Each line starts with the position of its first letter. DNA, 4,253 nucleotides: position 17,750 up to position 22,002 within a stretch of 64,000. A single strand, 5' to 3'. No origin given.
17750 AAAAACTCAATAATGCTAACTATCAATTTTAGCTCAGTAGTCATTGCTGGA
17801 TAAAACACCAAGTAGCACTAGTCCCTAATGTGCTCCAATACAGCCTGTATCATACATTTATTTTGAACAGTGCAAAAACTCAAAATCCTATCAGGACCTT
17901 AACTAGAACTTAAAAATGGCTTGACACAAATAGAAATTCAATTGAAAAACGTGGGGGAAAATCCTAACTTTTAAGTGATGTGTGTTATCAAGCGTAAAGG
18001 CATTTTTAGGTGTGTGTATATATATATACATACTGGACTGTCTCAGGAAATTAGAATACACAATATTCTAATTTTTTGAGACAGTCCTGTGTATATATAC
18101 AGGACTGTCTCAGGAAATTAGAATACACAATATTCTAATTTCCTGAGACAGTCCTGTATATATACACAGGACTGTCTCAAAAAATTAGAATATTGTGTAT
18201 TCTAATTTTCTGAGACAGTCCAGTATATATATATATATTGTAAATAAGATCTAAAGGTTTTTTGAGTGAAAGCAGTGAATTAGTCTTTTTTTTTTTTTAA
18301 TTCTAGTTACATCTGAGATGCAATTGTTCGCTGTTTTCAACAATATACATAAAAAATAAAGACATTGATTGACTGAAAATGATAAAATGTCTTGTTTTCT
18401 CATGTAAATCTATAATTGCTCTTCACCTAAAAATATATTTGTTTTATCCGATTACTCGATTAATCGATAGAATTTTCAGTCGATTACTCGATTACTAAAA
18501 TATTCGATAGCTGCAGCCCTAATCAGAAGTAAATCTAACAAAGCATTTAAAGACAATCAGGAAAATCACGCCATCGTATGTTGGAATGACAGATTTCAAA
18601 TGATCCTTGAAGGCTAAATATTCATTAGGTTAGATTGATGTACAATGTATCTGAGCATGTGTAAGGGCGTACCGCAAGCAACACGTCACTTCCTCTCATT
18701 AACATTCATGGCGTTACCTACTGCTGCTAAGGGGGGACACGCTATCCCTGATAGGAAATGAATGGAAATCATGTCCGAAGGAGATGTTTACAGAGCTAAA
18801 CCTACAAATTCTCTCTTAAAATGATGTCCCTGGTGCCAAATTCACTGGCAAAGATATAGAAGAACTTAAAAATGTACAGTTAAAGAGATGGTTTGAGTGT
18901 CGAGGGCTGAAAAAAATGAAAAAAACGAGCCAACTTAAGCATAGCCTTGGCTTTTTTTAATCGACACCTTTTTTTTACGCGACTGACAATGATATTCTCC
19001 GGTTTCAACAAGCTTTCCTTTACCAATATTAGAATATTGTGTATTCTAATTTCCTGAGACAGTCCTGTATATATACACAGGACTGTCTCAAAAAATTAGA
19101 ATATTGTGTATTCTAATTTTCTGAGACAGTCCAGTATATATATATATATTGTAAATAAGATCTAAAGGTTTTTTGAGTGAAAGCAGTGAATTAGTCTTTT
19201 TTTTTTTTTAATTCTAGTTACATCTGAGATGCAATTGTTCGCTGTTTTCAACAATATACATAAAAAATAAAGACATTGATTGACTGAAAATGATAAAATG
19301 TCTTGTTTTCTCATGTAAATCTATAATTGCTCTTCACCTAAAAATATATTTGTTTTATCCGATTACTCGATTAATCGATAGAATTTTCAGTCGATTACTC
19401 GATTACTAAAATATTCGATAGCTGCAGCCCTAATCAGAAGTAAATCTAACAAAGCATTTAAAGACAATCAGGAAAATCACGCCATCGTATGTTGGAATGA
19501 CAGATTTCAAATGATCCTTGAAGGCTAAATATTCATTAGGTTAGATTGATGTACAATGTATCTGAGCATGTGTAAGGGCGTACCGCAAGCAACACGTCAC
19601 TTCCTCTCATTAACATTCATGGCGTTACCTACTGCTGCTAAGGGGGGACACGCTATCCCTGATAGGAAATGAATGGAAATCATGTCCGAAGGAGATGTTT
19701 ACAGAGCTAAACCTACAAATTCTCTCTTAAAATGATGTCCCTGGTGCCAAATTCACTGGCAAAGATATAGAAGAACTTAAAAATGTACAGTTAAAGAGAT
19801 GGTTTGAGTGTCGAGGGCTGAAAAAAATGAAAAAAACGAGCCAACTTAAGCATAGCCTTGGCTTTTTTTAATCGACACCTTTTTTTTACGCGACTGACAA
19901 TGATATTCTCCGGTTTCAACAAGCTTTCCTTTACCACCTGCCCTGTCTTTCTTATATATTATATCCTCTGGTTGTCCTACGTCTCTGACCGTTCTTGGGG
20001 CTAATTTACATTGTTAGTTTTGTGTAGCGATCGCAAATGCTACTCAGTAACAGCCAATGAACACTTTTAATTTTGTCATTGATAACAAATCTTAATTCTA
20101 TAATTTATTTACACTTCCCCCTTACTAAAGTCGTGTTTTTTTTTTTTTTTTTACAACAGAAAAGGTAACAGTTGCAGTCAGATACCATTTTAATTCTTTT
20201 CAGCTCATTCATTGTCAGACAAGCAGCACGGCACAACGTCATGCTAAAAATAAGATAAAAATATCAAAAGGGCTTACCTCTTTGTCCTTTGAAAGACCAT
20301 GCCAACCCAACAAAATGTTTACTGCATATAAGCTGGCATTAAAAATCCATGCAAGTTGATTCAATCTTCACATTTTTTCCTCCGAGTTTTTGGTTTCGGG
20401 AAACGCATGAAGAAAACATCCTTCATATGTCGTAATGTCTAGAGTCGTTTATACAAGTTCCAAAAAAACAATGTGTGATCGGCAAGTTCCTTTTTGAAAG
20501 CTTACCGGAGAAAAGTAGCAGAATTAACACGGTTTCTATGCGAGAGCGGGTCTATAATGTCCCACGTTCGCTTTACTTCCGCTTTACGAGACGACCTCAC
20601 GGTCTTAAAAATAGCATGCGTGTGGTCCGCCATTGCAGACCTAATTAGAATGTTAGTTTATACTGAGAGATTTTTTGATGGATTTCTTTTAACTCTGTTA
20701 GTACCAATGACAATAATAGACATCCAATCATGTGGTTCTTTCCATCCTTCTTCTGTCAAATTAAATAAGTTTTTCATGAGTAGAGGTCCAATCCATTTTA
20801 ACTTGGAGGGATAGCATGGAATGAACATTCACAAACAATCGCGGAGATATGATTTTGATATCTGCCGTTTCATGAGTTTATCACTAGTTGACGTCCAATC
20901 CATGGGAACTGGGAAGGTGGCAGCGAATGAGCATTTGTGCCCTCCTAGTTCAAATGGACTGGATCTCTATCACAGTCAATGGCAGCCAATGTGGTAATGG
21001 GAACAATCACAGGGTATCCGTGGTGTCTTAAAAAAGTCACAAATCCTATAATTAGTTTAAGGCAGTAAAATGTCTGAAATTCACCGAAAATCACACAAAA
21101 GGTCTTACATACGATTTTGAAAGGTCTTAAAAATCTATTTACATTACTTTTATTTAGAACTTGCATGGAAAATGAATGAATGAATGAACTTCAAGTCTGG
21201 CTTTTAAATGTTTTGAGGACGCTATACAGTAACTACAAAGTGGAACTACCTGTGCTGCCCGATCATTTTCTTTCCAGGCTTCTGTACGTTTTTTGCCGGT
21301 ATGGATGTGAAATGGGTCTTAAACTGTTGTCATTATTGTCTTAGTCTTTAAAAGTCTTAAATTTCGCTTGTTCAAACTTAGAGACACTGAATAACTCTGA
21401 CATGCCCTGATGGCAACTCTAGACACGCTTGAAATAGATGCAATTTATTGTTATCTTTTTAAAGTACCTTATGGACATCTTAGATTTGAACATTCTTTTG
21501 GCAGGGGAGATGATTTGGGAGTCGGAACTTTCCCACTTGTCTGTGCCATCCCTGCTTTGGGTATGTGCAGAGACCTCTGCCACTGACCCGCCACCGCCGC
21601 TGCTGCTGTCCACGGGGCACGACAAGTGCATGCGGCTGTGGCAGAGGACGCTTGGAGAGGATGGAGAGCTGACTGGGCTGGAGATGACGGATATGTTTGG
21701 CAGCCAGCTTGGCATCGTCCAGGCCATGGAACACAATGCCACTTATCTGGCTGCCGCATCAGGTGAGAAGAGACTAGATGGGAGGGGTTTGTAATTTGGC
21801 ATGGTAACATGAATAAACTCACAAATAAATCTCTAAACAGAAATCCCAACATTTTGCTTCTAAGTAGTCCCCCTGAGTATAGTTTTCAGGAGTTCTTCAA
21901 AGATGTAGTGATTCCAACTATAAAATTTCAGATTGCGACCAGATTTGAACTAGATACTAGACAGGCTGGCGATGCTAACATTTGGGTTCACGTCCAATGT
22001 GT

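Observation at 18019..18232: Array of perfect 57-bp hairpin palindromes inside an intron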

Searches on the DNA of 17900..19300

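Call 33: search_rna_families(source=window, start=17900, end=19300, threshold=evalue, max_evalue=10)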
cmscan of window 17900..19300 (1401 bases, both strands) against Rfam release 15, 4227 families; matches with E-value up to 10: 101.
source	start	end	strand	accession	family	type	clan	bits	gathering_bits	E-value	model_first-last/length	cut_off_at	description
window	18053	18203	+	RF04195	MIR6217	Gene; miRNA;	-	82.6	110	5.9e-18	1-228/228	no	MIR6217 microRNA precursor family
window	18080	18174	-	RF03818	MIR7994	Gene; miRNA;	-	62.4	100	8.1e-12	1-90/90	no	MIR7994 microRNA precursor family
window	18084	18172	-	RF00961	mir-581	Gene; miRNA;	-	50.9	100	3e-09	1-89/89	no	mir-581 microRNA precursor family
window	18084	18172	-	RF00906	MIR1120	Gene; miRNA;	-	45.7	86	7.4e-08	7-81/87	no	MIR1120/MIR1122 microRNA precursor family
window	18039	18150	-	RF04120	MIR5998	Gene; miRNA;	-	44.7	180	6.1e-08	1-173/173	no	MIR5998 microRNA precursor family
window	18086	18171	+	RF00869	mir-BART7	Gene; miRNA;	-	44.1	70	1.9e-07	1-84/84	no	mir-BART7 microRNA precursor family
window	18085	18170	-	RF00869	mir-BART7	Gene; miRNA;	-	43.2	70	3.4e-07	1-84/84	no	mir-BART7 microRNA precursor family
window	18056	18226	-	RF03922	MIR2119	Gene; miRNA;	-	41.4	73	0.00066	1-188/188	no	MIR2119 microRNA precursor family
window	18081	18175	+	RF03722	MIR4378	Gene; miRNA;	-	40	90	1.3e-05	1-91/91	no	MIR4378 microRNA precursor family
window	18088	18168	-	RF00717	mir-315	Gene; miRNA;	-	39.8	63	2.2e-05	1-83/83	no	mir-315 microRNA precursor family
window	18039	18150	+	RF04120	MIR5998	Gene; miRNA;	-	39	180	1.8e-06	1-173/173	no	MIR5998 microRNA precursor family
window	18121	18200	-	RF04154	mir-1277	Gene; miRNA;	-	38.7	81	1.7e-05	1-78/78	no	mir-1277 microRNA precursor family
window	18040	18149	-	RF03722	MIR4378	Gene; miRNA;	-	38.6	90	2.9e-05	1-91/91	no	MIR4378 microRNA precursor family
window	18088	18168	+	RF00717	mir-315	Gene; miRNA;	-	38.5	63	4.6e-05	1-83/83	no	mir-315 microRNA precursor family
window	18095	18161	-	RF03883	mir-9256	Gene; miRNA;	-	38.4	80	6.4e-06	1-67/67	no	mir-9256 microRNA precursor family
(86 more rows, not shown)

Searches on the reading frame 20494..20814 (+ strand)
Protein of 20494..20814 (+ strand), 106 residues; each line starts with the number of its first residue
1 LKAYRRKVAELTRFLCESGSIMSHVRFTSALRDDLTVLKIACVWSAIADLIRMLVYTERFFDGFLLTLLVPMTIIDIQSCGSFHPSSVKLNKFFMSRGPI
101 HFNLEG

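Call 19: search_protein_families(library=pfam, proteins=[window:20494-20814:+], max_evalue=0.1)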
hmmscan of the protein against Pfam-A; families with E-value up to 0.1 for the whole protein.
window:20494-20814:+ (106 aa): 0 families

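Call 28: find_encoding_contigs(protein=window:20494-20814:+, flank=10000, max_places=10)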
Protein window:20494-20814:+ (106 aa): no gene with exactly this product is on record in the collection.

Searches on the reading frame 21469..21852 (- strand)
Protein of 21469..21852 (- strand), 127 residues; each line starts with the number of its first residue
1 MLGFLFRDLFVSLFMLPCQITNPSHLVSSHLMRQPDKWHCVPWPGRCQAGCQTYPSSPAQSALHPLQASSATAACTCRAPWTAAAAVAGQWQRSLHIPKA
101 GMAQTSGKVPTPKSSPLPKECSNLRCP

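Call 29: find_encoding_contigs(protein=window:21469-21852:-, flank=10000, max_places=10)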
Protein window:21469-21852:- (127 aa): no gene with exactly this product is on record in the collection.
